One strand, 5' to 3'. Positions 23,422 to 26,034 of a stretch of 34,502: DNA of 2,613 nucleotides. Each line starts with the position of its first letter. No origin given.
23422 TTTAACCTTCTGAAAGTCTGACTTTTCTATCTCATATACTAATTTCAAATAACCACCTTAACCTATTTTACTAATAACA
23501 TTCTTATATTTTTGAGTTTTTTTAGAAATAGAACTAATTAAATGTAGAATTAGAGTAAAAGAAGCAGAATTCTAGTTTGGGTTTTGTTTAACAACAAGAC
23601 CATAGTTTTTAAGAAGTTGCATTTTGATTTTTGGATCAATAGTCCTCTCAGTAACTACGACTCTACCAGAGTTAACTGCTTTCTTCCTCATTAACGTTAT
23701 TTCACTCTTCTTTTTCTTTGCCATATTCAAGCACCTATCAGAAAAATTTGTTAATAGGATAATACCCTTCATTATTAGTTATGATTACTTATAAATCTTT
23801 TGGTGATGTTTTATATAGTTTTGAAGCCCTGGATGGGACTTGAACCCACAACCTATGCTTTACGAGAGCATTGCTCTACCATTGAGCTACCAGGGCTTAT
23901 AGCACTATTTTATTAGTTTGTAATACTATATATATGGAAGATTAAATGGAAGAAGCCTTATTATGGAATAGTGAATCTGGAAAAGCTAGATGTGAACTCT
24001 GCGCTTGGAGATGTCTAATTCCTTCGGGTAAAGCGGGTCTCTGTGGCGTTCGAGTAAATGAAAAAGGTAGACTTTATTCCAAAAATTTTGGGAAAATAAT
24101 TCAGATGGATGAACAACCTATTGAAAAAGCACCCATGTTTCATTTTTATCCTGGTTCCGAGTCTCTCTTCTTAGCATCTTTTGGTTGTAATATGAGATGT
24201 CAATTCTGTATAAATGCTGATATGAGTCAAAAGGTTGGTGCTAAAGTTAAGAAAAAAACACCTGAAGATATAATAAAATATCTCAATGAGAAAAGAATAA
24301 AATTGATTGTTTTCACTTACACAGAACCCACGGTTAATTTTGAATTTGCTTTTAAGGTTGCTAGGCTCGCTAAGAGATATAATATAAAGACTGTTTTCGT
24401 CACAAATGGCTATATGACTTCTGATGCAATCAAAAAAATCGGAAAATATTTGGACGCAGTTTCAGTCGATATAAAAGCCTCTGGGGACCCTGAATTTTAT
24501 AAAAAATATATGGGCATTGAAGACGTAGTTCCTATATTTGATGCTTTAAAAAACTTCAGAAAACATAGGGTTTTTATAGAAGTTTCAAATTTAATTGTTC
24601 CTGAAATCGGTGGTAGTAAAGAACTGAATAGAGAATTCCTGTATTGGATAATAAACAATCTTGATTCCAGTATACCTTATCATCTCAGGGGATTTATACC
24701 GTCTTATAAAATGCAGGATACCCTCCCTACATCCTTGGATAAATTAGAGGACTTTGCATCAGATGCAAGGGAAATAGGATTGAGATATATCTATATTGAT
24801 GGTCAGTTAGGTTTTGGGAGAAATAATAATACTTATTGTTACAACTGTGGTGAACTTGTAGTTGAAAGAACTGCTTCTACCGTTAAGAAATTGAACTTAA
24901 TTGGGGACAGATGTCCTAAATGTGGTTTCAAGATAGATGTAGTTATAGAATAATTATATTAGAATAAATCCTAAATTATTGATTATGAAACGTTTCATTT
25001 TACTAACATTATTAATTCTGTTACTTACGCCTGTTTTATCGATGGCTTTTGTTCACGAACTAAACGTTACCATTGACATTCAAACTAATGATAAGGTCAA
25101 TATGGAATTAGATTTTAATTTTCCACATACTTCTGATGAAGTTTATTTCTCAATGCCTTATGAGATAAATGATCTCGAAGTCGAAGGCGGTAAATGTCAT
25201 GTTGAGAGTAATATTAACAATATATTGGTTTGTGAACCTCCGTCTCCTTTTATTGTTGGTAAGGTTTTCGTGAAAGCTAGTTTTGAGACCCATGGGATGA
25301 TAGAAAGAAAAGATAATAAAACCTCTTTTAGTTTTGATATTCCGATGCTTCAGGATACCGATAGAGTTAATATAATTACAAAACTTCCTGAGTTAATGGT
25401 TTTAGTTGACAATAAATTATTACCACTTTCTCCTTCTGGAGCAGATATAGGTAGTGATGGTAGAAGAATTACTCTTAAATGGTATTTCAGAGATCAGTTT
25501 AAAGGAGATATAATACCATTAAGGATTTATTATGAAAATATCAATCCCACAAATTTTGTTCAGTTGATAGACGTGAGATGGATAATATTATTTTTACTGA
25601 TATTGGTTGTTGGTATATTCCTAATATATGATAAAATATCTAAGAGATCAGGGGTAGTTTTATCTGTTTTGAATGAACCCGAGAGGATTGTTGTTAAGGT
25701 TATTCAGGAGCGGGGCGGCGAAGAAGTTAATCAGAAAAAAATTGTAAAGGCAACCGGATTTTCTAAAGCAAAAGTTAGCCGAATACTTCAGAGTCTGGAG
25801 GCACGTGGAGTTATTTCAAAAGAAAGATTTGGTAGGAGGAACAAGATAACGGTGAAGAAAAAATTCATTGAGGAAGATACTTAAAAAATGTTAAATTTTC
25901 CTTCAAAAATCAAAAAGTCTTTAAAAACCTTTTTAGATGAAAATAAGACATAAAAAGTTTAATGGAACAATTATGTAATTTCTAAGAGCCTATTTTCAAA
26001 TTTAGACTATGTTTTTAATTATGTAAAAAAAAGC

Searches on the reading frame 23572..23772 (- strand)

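Call 4: search_protein_families(library=pfam, proteins=[window:23572-23772:-], max_evalue=1)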
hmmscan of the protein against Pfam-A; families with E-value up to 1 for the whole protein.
window:23572-23772:- (66 aa): 0 families

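Call 5: search_protein_families(library=ncbifam, proteins=[window:23572-23772:-], max_evalue=1)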
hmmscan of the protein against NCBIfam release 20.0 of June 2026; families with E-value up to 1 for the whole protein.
window:23572-23772:- (66 aa): 1 family
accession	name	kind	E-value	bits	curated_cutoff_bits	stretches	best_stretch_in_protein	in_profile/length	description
TIGR00157.1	TIGR00157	equivalog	0.0097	15.5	100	1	19-62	23-66/247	ribosome small subunit-dependent GTPase A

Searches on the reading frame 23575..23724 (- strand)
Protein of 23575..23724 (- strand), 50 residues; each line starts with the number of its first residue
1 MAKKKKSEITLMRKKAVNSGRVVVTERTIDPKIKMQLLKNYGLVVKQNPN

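Call 60: search_protein_families(library=pfam, proteins=[window:23575-23724:-], max_evalue=0.1)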
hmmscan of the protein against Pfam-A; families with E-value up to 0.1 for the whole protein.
seq(50 aa): 0 families

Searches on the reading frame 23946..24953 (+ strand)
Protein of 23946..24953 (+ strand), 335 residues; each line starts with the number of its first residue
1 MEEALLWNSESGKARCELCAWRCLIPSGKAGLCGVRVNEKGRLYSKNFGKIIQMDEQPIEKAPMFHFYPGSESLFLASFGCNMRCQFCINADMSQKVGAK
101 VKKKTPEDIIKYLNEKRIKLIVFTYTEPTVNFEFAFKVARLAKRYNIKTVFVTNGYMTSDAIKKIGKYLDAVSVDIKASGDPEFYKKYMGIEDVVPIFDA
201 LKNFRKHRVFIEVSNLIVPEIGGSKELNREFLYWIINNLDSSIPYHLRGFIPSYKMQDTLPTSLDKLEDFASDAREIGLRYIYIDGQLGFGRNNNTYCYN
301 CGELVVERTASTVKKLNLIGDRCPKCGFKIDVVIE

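Call 60: search_protein_families(library=pfam, proteins=[window:23946-24953:+], max_evalue=0.1)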
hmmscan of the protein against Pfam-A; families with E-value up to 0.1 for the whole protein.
window:23946-24953:+ (335 aa): 8 families
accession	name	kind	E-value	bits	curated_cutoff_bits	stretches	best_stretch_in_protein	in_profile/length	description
PF04055.27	Radical_SAM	-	1.2e-20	74.7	29.5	1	79-217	5-148/166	Radical SAM superfamily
PF13353.11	Fer4_12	-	1.4e-10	42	22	1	78-175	12-114/137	4Fe-4S single cluster domain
PF09754.15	PAC2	-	0.0017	18.6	25.8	1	109-161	60-113/215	PAC2 family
PF19238.5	Radical_SAM_2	-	0.0062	16.7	26.7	0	149-230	56-137/151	Radical SAM-like domain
PF02310.24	B12-binding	-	0.02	15.2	32.1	1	102-159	39-92/121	B12 binding domain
PF07754.17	HVO_2753_ZBP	-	0.021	15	33.2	1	297-327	18-46/46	Small zinc finger protein HVO_2753-like, Zn-binding pocket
PF12773.13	DZR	-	0.031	14.9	27.3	1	293-331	10-35/45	Double zinc ribbon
PF13248.11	Zn_ribbon_3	-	0.065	13.2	27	0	295-306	2-12/26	zinc-ribbon domain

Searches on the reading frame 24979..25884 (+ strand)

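Call 60: search_protein_families(library=pfam, proteins=[window:24979-25884:+], max_evalue=0.1)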
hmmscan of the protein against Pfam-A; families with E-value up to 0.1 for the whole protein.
window:24979-25884:+ (301 aa): 18 families
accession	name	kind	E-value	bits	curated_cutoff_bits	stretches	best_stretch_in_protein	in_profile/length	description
PF24034.1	DUF7343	-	1.4e-16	60.5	27.6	1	233-292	4-61/62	Domain of unknown function (DUF7343)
PF12802.13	MarR_2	-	4.7e-07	30.3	27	1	241-283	13-54/61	MarR family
PF22381.2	Staph_reg_Sar_Rot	-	7.1e-05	23.3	27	1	231-283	12-62/85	Transcriptional regulator SarA/Rot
PF09339.16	HTH_IclR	-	0.00014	22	22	1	246-281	15-50/52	IclR helix-turn-helix domain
PF01978.25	TrmB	-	0.00033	20.9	25.6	1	249-283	22-56/68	Sugar-specific transcriptional regulator TrmB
PF01047.28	MarR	-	0.00053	20.3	24.6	1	241-283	11-51/59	MarR family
PF13545.12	HTH_Crp_2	-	0.00061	20.2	27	1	250-293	23-62/70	Crp-like helix-turn-helix domain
PF05158.18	RNA_pol_Rpc34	-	0.00063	19.7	28.4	1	228-280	79-131/332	RNA polymerase Rpc34 subunit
PF25213.1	HVO_A0261_N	-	0.0065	16.8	35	1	247-285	22-58/86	HVO_A0261 N-terminal domain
PF13412.12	HTH_24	-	0.0079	16.2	21.9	1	250-279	18-47/48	Winged helix-turn-helix DNA-binding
PF13730.12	HTH_36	-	0.02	15.2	25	1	251-277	27-53/55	Helix-turn-helix domain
PF13463.12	HTH_27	-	0.027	15.2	22.2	1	231-282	1-51/68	Winged helix DNA-binding domain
PF18662.7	HTH_56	-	0.04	14.4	26.2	0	253-296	55-96/111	Cch helix turn helix domain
PF22665.2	DUF6293_C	-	0.05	14.5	27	1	260-294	58-92/101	DUF6293 C-terminal winged helix domain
PF05325.16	DUF730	-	0.05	14.1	32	1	29-67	18-55/122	Protein of unknown function (DUF730)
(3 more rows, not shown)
